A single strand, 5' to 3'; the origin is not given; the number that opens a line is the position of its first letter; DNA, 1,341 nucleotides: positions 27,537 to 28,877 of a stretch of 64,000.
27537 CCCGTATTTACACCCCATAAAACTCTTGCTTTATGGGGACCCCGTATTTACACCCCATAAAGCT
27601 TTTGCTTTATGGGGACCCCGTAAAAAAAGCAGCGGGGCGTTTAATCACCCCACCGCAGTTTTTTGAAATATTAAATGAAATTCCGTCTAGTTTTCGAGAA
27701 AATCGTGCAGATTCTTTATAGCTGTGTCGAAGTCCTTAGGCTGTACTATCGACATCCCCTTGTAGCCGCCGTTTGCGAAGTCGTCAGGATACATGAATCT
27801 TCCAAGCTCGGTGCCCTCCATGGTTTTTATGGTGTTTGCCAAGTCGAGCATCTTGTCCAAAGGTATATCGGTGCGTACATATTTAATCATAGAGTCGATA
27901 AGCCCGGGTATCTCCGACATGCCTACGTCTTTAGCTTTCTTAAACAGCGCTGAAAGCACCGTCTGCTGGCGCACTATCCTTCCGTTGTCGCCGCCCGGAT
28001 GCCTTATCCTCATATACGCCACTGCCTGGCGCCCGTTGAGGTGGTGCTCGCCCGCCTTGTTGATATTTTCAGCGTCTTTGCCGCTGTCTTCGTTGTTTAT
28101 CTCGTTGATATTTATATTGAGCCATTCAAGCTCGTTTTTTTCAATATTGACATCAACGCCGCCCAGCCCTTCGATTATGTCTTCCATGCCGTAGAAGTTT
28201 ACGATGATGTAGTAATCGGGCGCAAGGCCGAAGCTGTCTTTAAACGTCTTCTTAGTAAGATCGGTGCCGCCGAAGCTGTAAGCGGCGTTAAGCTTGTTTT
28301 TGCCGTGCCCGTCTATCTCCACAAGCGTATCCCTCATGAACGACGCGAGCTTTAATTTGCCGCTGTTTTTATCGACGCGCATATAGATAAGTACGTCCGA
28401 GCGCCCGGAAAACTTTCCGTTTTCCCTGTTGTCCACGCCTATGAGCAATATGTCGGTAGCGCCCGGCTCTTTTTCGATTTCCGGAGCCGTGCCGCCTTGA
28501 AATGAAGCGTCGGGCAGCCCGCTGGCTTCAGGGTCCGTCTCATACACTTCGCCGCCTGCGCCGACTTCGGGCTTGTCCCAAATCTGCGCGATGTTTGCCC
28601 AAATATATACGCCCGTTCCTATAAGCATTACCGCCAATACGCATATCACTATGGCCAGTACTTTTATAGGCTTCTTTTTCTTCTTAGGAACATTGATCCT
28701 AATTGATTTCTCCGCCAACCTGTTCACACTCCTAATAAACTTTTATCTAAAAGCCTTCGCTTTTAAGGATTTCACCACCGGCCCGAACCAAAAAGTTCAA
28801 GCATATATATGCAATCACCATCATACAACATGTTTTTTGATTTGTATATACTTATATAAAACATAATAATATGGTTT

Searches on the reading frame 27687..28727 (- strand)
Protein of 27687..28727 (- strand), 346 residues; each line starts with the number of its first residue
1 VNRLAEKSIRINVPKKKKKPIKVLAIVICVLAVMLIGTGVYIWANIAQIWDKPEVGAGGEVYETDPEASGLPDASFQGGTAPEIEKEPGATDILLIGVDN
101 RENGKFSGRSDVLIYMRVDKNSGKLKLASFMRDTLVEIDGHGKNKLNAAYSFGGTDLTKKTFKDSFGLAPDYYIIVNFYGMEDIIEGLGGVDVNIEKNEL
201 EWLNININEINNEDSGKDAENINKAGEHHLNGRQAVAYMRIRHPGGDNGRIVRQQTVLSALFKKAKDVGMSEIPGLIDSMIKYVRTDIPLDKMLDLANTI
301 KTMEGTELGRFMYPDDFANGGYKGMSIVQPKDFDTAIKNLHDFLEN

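Call 20: search_protein_families(library=ncbifam, proteins=[window:27687-28727:-], max_evalue=0.00001)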
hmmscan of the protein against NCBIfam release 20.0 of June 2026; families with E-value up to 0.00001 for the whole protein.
window:27687-28727:- (346 aa): 4 families
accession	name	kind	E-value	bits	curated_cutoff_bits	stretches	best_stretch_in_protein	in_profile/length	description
NF006897.1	PRK09379.1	equivalog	3.1e-37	128.4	441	1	22-301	3-255/298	polyisoprenyl-teichoic acid--peptidoglycan teichoic acid transferase TagU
TIGR00350.1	lytR_cpsA_psr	domain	4.5e-32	111.4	62.3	1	108-266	1-151/152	LCP family glycopolymer transferase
NF047591.1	ligase_LytR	equivalog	1.3e-26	93.7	450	1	89-292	56-263/336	glycopolymer--peptidoglycan transferase LytR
NF051849.1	LCP_trans_Cps2A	equivalog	4.7e-19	68.9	650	1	92-299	223-420/477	LCP family glycopolymer transferase CpsA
